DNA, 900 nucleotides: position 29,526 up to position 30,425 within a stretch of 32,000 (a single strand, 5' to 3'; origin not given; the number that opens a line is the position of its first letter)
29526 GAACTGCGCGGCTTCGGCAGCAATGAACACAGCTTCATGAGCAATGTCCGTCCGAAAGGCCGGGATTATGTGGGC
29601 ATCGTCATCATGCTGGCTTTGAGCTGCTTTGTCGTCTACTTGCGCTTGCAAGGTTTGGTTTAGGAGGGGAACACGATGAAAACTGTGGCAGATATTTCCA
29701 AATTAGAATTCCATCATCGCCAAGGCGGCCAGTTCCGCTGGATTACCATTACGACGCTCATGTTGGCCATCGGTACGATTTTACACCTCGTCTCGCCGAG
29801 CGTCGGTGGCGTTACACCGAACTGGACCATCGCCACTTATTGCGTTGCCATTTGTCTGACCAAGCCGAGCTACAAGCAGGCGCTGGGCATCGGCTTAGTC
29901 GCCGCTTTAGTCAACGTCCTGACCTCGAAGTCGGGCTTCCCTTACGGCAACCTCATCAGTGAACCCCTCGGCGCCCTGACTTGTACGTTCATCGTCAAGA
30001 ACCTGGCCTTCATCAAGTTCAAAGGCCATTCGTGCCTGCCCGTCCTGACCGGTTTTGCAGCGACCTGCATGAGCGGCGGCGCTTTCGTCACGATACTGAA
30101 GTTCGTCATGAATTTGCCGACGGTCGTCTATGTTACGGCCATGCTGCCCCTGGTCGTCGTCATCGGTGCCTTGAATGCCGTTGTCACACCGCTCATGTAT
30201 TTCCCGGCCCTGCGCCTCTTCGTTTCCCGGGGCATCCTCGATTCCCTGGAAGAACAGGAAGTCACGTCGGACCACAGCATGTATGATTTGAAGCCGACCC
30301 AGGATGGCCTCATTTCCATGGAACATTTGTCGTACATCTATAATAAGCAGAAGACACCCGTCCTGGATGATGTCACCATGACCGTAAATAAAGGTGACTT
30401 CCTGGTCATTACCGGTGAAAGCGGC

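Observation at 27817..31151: A tryptophan T-box controls a dedicated ECF transporter whose S-component is fused to an ATPase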

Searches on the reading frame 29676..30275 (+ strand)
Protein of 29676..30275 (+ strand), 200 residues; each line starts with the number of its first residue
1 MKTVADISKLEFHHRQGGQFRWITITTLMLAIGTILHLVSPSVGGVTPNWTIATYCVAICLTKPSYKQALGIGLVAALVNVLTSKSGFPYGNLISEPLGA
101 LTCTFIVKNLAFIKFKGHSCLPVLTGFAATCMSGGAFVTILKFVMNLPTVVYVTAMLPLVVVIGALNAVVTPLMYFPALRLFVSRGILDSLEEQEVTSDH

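Call 10: search_protein_families(library=ncbifam, proteins=[window:29676-30275:+], max_evalue=0.001)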
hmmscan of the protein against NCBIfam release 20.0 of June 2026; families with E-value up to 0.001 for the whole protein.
window:29676-30275:+ (200 aa): 0 families

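Call 14: find_homologous_proteins(query=window:29676-30275:+, max_evalue=0.001)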
Query window:29676-30275:+ (200 aa): 78 proteins with E <= 0.001 among 426 candidates.
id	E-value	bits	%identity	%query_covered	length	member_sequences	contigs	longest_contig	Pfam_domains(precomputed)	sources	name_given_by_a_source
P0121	1.7e-124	431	99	100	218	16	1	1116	PF17099.11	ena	-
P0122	2.7e-123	427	98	100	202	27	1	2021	PF17099.11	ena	-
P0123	1.2e-116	405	90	100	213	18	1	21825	PF17099.11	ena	-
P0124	2.1e-114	398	91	100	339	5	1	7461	PF00005.34,PF17099.11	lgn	-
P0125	5.1e-112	390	89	100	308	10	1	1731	PF00005.34,PF17099.11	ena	-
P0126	1.2e-104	366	90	93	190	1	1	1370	PF17099.11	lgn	-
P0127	5.4e-99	348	78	100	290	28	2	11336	PF00005.34,PF17099.11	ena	-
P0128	2.0e-98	346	78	100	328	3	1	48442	PF00005.34,PF17099.11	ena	-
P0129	1.4e-93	330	78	95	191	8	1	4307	PF17099.11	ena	-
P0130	9.2e-88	311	79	90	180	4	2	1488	PF17099.11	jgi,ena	-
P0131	3.7e-85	303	97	71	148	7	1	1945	PF17099.11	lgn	-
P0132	6.5e-70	253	62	97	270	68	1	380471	PF00005.34,PF17099.11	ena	-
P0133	2.2e-69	251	64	92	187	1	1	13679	PF17099.11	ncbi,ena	-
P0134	3.2e-67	244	100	56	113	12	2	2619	PF17099.11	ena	-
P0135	2.2e-60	222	55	100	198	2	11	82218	PF17099.11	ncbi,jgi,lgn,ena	jgi:energy-coupling factor transport system ATP-binding protein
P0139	2.5e-59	218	55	93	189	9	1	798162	PF17099.11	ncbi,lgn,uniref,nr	ncbi:tryptophan transporter [Pelosinus sp. IPA-1]|uniref:tryptophan transporter n=1 Tax=Pelosinus sp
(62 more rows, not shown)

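Call 15: find_encoding_contigs(protein=P0139, flank=5000, max_places=2)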
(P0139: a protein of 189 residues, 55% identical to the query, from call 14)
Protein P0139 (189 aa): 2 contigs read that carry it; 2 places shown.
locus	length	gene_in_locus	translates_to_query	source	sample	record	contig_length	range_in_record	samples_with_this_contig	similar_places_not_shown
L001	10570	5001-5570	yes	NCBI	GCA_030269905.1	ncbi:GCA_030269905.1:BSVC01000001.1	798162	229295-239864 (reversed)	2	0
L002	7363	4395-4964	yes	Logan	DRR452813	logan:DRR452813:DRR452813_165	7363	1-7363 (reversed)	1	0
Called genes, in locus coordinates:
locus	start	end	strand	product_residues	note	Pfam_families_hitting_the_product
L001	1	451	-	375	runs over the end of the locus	PF01053:Cys_Met_Meta_PP, PF00155:Aminotran_1_2 (weak), PF00266:Aminotran_5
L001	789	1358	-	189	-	PF00881:Nitroreductase, PF14512:TM1586_NiRdase (weak)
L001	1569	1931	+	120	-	PF01638:HxlR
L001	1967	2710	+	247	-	PF00753:Lactamase_B, PF19583:ODP, PF12706:Lactamase_B_2 (weak)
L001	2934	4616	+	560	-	PF12729:4HB_MCP_1, PF00672:HAMP, PF00015:MCPsignal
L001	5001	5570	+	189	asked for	PF17099:TrpP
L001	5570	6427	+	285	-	PF02463:SMC_N (weak), PF13481:AAA_25 (faint), PF00005:ABC_tran, PF13304:AAA_21 (faint)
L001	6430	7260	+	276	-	PF00005:ABC_tran, PF02463:SMC_N (weak), PF13304:AAA_21 (weak)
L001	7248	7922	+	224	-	PF02361:CbiQ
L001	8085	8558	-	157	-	PF01966:HD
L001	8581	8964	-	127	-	PF07843:DUF1634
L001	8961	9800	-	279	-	PF01925:TauE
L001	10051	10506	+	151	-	PF12840:HTH_20 (weak), PF13404:HTH_AsnC-type, PF13412:HTH_24, PF01047:MarR (weak), PF09339:HTH_IclR (weak), PF01037:AsnC_trans_reg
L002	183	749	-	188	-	PF00881:Nitroreductase, PF14512:TM1586_NiRdase (weak)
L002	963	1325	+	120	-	PF01638:HxlR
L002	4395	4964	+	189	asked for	PF17099:TrpP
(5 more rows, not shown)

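Call 16: find_encoding_contigs(protein=P0133, flank=5000, max_places=2)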
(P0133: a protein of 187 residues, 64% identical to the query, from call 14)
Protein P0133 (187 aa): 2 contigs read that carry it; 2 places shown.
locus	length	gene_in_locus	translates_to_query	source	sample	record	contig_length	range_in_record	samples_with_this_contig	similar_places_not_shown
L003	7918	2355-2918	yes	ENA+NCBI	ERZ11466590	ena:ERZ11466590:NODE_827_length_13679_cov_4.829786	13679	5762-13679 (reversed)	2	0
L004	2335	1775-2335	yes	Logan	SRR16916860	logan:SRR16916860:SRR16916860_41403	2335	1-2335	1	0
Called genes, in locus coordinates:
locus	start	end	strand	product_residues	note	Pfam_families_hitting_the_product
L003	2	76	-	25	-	?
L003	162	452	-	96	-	PF05025:RbsD_FucU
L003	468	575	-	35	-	PF05025:RbsD_FucU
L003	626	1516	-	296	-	PF00294:PfkB, PF25270:Khk (faint), PF08543:Phos_pyr_kin (weak)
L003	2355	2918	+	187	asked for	PF17099:TrpP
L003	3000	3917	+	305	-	PF00005:ABC_tran, PF02463:SMC_N (weak), PF13304:AAA_21 (weak)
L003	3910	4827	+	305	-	PF00005:ABC_tran, PF13304:AAA_21 (faint)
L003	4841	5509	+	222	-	PF02361:CbiQ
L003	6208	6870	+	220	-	-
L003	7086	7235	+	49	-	PF00471:Ribosomal_L33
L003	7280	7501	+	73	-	PF00584:SecE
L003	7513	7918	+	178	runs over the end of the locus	PF02357:NusG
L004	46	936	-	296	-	PF00294:PfkB, PF25270:Khk (faint), PF08543:Phos_pyr_kin (weak)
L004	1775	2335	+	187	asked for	PF17099:TrpP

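Call 45: search_solved_structures(query=A2, max_evalue=10)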
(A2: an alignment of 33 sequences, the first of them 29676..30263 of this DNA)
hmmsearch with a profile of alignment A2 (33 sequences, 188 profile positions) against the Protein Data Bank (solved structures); distinct sequences matched with E-value up to 10: 0.

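Call 54: predict_structure(alignment_id=A2)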
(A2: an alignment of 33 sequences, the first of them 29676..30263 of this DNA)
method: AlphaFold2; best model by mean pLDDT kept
length: 196 residues; sequences in the alignment: 33
mean_pLDDT: 86.8   pTM: 0.80
mean pLDDT of the five models: 86.8, 86.8, 85.1, 84.8, 83.8
residues with pLDDT >= 90: 134; 70-90: 33; 50-70: 25; < 50: 4
segments of 3 or more residues with pLDDT < 50: none
pLDDT, mean of each block of 10 residues (from residue 1): 51 56 91 93 80 96 95 96 88 96 94 72 96 97 96 96 96 94 83 65
secondary structure, 60 per line:
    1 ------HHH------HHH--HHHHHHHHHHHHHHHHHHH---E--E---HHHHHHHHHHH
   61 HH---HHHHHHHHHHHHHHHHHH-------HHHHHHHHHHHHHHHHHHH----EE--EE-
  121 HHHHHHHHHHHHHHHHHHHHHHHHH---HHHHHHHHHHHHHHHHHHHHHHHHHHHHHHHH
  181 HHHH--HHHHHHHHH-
elements in order: H21-39 H50-62 H66-83 H91-109 H121-145 H149-184 H187-195

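Call 57: fold_search(model_id=the predicted structure, library=pdb)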
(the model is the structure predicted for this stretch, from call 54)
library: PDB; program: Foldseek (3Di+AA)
matches with E <= 10: 260; with E <= 0.001: 0
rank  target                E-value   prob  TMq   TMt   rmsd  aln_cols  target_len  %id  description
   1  5kc0                  1.0e-01  1.00  0.53  0.61   4.9       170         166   12  Crystal structure of TmRibU, hexagonal crystal form (released 2016-06-29)
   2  5kc4_E                1.0e-01  1.00  0.53  0.61   4.8       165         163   14  Structure of TmRibU, orthorhombic crystal form (released 2016-06-29)
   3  5kbw_B                1.1e-01  1.00  0.54  0.60   5.2       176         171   15  Crystal structure of TmRibU, the riboflavin-binding S subunit from the Thermotoga maritima ECF transporter (released 2016-06-29)
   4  4dve_C                2.2e-01  0.99  0.58  0.60   5.0       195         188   13  Crystal structure at 2.1 A of the S-component for biotin from an ECF-type ABC transporter (released 2012-08-29)
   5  4hzu_S                2.8e-01  0.99  0.51  0.59   4.6       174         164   17  Structure of a bacterial energy-coupling factor transporter (released 2013-04-17)
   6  4huq_S                3.5e-01  0.99  0.54  0.61   5.3       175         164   15  Crystal Structure of a transporter (released 2013-04-17)
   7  4dve_A                3.8e-01  0.94  0.47  0.48   6.2       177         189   15  Crystal structure at 2.1 A of the S-component for biotin from an ECF-type ABC transporter (released 2012-08-29)
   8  5kbw_A                4.0e-01  0.98  0.53  0.60   5.2       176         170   12  Crystal structure of TmRibU, the riboflavin-binding S subunit from the Thermotoga maritima ECF transporter (released 2016-06-29)
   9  4q7c_A                8.7e-01  0.10  0.18  0.12  18.0       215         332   15  Structure of AF2299, a CDP-alcohol phosphotransferase (released 2014-05-28)
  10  8x61_C                9.9e-01  0.25  0.27  0.32  17.7       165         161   16  Cryo-EM structure of ATP-bound FtsE(E163Q)X (released 2024-05-08)
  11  5edl                  1.1e+00  0.82  0.51  0.50   5.9       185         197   16  Crystal structure of an S-component of ECF transporter (released 2016-08-17)
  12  4muu_A                1.3e+00  0.80  0.49  0.53   5.7       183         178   16  Structure of ThiT with pyrithiamine bound (released 2014-09-17)
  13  4o6n_A                1.4e+00  0.08  0.18  0.12  18.1       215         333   15  Structure of AF2299, a CDP-alcohol phosphotransferase (CDP-bound) (released 2014-05-14)
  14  6yj4_Y                1.6e+00  0.41  0.29  0.31   6.7       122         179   23  Structure of Yarrowia lipolytica complex I at 2.7 A (released 2020-08-12)
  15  7w7h_B                1.6e+00  0.08  0.19  0.10  14.9       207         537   12  S Suis FakA-FakB2 complex structure (released 2022-09-21)
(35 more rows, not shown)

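Call 68: find_encoding_contigs(protein=P0135, flank=4000, max_places=2)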
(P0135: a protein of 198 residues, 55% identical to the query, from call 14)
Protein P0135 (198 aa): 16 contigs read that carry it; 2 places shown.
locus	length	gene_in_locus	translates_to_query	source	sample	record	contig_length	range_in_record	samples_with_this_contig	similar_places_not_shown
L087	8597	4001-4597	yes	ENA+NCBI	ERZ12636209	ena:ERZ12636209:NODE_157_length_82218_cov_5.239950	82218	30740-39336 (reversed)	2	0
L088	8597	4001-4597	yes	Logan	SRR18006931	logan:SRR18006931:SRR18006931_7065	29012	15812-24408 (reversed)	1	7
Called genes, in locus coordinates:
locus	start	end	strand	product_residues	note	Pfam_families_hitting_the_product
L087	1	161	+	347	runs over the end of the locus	PF01891:CbiM, PF13190:PDGLE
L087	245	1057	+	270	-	PF02361:CbiQ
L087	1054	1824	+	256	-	PF00005:ABC_tran, PF02463:SMC_N (weak), PF13304:AAA_21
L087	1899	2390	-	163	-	PF14196:ATC_hydrolase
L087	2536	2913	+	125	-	PF03788:LrgA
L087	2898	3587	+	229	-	PF04172:LrgB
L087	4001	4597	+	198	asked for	PF17099:TrpP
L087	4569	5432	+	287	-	PF02463:SMC_N, PF00005:ABC_tran, PF13304:AAA_21 (weak)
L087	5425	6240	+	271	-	PF02463:SMC_N, PF00005:ABC_tran, PF13304:AAA_21 (weak)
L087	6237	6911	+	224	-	PF02361:CbiQ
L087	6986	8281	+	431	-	PF09925:DUF2157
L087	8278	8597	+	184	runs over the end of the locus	PF14345:GDYXXLXY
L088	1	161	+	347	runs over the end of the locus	PF01891:CbiM, PF13190:PDGLE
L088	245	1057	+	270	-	PF02361:CbiQ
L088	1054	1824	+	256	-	PF00005:ABC_tran, PF02463:SMC_N (weak), PF13304:AAA_21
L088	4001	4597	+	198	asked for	PF17099:TrpP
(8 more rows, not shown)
